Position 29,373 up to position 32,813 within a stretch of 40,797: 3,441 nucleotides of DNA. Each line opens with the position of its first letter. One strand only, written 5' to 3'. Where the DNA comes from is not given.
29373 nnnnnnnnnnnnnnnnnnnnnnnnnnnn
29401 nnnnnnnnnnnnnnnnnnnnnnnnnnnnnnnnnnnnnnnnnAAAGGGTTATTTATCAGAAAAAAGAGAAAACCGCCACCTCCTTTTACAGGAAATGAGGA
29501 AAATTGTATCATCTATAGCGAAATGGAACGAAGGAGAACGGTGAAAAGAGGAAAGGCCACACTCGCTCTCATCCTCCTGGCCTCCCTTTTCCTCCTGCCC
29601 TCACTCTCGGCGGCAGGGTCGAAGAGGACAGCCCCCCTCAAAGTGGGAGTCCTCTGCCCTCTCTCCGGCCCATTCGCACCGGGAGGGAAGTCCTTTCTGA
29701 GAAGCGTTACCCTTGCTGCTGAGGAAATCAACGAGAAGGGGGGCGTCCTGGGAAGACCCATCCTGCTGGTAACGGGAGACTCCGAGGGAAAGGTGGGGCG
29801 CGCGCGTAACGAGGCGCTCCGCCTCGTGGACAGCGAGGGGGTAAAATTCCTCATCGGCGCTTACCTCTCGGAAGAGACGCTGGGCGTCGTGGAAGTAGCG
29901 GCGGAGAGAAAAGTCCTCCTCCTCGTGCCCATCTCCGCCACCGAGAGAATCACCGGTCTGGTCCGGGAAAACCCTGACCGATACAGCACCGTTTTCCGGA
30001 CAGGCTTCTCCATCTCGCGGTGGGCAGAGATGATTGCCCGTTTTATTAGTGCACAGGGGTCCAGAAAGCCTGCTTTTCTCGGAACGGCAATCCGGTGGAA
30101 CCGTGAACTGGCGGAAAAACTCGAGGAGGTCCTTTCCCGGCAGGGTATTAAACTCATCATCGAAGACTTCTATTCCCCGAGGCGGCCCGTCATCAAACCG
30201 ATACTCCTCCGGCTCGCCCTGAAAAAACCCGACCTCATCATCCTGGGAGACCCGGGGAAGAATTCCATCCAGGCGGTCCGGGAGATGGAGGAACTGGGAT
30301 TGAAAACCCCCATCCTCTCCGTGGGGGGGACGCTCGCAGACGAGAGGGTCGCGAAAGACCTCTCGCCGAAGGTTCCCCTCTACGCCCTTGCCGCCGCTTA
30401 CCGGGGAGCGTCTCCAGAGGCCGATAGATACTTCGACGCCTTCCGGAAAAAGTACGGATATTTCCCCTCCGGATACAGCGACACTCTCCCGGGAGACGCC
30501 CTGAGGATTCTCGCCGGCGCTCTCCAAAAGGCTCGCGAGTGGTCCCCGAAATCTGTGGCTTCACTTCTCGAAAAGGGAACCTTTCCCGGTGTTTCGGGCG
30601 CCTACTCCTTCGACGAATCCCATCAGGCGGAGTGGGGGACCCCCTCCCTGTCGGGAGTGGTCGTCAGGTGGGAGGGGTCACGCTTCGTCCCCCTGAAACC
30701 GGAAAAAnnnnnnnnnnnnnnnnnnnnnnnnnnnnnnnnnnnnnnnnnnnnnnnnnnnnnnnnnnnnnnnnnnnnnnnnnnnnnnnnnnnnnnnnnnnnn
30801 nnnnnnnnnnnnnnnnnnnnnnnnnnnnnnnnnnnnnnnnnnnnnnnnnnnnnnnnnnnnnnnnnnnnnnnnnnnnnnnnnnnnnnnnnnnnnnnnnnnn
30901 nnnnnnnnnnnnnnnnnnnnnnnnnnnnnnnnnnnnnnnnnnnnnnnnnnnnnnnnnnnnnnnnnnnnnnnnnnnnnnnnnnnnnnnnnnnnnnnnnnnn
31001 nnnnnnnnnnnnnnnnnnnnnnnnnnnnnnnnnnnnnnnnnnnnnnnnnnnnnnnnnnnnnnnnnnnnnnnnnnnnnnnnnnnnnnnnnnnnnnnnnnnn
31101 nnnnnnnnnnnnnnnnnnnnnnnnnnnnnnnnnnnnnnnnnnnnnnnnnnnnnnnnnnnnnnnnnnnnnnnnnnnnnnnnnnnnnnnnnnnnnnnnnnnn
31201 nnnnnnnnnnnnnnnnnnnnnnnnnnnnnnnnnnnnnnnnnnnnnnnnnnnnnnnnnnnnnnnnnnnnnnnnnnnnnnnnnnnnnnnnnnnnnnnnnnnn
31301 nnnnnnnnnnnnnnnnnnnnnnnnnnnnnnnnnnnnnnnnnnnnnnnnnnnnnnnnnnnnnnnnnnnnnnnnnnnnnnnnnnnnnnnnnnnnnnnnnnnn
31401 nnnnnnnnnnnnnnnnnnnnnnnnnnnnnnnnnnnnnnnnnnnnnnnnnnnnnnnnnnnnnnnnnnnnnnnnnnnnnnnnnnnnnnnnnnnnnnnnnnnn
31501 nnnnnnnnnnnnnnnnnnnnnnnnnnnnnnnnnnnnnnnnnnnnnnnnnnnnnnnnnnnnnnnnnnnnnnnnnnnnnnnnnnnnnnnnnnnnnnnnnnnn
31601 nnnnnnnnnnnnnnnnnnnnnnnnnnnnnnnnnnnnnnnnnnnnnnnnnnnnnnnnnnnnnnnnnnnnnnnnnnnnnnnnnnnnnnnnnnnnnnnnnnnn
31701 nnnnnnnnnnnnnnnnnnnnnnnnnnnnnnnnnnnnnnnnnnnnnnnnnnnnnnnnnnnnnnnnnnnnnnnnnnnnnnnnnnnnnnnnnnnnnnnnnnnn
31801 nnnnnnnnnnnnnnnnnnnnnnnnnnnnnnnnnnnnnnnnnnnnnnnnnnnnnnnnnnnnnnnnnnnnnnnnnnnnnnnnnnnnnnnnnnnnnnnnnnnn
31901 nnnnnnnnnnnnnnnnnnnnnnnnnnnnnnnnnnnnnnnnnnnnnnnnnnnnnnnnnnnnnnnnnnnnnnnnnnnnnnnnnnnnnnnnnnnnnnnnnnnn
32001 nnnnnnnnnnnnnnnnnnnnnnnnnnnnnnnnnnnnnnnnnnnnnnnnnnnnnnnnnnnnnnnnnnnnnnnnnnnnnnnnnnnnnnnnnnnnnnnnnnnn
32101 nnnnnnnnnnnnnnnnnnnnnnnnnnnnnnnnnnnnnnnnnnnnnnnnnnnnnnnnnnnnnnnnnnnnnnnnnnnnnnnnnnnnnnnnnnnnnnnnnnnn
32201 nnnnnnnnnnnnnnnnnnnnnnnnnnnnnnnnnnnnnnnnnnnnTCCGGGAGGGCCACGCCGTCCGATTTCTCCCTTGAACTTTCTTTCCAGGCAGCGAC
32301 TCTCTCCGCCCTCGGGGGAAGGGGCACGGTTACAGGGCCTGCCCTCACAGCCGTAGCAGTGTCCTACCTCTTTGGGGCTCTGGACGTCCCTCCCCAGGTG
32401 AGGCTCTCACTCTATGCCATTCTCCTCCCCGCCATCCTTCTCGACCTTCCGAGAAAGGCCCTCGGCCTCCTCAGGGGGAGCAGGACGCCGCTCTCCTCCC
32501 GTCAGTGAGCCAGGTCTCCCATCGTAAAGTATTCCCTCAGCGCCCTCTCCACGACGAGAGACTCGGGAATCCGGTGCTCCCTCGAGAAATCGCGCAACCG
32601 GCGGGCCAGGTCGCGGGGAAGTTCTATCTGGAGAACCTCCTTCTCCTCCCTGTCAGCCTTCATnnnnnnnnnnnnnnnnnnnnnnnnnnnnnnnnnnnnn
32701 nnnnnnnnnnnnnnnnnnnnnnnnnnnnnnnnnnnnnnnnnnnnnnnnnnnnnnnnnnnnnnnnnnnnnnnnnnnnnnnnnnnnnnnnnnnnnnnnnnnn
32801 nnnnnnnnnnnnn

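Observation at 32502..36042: UbiV/UbiU-like U32 pair co-transcribed with the two ABC ATPases and an RHH protein, without UbiT or quinone genes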

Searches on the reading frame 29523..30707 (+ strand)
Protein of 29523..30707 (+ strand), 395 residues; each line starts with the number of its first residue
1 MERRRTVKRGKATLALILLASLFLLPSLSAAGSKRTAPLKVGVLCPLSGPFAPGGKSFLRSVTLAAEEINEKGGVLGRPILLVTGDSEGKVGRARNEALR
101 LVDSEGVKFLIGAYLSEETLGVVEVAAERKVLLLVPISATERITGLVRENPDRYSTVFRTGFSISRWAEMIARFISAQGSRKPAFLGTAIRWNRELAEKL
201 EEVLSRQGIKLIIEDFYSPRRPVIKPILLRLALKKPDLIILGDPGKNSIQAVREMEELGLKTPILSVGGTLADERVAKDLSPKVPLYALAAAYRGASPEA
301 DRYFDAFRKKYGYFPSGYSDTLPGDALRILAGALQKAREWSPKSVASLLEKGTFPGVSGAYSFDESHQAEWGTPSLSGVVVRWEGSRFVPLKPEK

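Call 41: search_solved_structures(query=window:29523-30707:+, max_evalue=0.001)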
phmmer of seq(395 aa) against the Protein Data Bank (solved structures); distinct sequences matched with E-value up to 0.001: 43.
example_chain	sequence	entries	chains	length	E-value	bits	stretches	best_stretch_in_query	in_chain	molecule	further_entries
4mlc_A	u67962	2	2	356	1e-16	64.1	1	46-365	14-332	Extracellular ligand-binding receptor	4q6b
3ip5_A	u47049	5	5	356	1.2e-16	63.8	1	41-381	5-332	ABC transporter, substrate binding protein (Amino acid)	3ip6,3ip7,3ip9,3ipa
3ipc_A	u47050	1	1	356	6.4e-16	61.5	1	41-381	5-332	ABC transporter, substrate binding protein (Amino acid)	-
3h5l_A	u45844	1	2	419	1.6e-15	60.2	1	29-159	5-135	putative Branched-chain amino acid ABC transporter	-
4gnr_A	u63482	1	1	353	5.3e-15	58.5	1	35-368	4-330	ABC transporter substrate-binding protein-branched chain amino acid transport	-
3sg0_A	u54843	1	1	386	1.6e-14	56.9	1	25-324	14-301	Extracellular ligand-binding receptor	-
4dqd_A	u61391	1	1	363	9.1e-14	54.4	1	37-324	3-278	Extracellular ligand-binding receptor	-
3td9_A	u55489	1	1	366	9.2e-14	54.4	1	39-144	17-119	Branched chain amino acid ABC transporter, periplasmic amino acid-binding protein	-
4n0q_A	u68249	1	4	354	1.2e-13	54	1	37-268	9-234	Leu/Ile/Val-binding protein homolog 3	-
4zpj_A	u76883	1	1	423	2.8e-13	52.8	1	30-369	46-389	Extracellular ligand-binding receptor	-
8tg1_A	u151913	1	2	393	1.1e-11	47.6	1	33-313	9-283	Extracellular ligand-binding receptor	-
3hut_A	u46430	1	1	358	3.3e-10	42.7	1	39-382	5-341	putative branched-chain amino acid ABC transporter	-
4evq_A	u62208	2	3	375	7.1e-10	41.6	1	23-263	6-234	Putative ABC transporter subunit, substrate-binding component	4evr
1pea_A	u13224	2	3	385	8.5e-10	41.4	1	32-343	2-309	AMIDASE OPERON | AMIC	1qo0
1qnl_A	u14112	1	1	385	1.2e-09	40.8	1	32-342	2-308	ALIPHATIC AMIDASE EXPRESSION-REGULATING PROTEIN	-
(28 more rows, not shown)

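Call 42: search_protein_families(library=ncbifam, max_evalue=0.00001, proteins=[window:29523-30707:+])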
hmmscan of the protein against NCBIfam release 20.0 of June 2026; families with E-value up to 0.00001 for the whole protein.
seq(395 aa): 3 families
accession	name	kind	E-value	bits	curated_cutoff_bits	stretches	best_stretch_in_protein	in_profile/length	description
NF011933.0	PRK15404.1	subfamily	1.3e-15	57.3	477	1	29-366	17-347/370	high-affinity branched-chain amino acid ABC transporter substrate-binding protein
TIGR03407.1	urea_ABC_UrtA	exception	6.9e-13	48.2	492.75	1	40-276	2-233/361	urea ABC transporter substrate-binding protein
TIGR03669.1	urea_ABC_arch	equivalog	6e-11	41.9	494.8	1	39-118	1-80/375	urea ABC transporter substrate-binding protein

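Call 61: find_related_loci(query=A2, collection=metagenome_contigs, flank=10000)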
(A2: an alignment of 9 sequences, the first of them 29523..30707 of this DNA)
Query A2 (395 aa) in metagenome_contigs; peptide patterns used: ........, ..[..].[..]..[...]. (x = any residue, [..] = any of these).
261 stretches matched a pattern; 160 encode a relative of the query (tblastn E <= 1e-3); the best 80 are kept; 80 distinct loci.
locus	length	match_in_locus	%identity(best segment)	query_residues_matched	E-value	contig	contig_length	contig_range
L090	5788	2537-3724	51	3-395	1e-130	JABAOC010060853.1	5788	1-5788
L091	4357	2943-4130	51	3-395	3e-132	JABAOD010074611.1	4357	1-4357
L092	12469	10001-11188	51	3-395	3e-130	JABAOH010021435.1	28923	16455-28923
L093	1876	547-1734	51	3-395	8e-140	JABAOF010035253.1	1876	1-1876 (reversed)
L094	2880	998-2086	52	29-389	7e-123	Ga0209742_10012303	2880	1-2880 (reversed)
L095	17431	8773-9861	52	29-389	3e-118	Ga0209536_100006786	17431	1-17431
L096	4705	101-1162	52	38-389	4e-116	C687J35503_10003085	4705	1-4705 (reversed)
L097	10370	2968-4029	52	38-389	6e-115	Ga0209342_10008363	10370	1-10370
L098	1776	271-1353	52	31-389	8e-122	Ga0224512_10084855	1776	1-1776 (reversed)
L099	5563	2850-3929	51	37-393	3e-113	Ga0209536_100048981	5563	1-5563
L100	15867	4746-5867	51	16-389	1e-112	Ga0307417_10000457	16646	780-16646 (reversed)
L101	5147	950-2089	48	15-389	1e-112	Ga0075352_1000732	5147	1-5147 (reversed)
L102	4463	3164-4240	49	39-393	3e-113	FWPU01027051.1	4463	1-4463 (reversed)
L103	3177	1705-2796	52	26-389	2e-115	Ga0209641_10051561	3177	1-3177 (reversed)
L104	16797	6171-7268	52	17-384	1e-111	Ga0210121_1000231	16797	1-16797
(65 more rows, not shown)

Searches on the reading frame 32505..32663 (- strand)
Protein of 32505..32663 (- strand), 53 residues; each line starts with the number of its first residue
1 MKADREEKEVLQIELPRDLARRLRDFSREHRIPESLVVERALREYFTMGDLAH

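Call 40: search_protein_families(library=pfam, max_evalue=0.01, proteins=[window:32505-32663:-])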
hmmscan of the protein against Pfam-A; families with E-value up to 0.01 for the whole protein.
seq(53 aa): 1 family
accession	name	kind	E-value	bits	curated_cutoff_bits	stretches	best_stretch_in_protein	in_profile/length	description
PF12651.13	RHH_3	-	0.0021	18.4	21.6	1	13-46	7-40/44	Ribbon-helix-helix domain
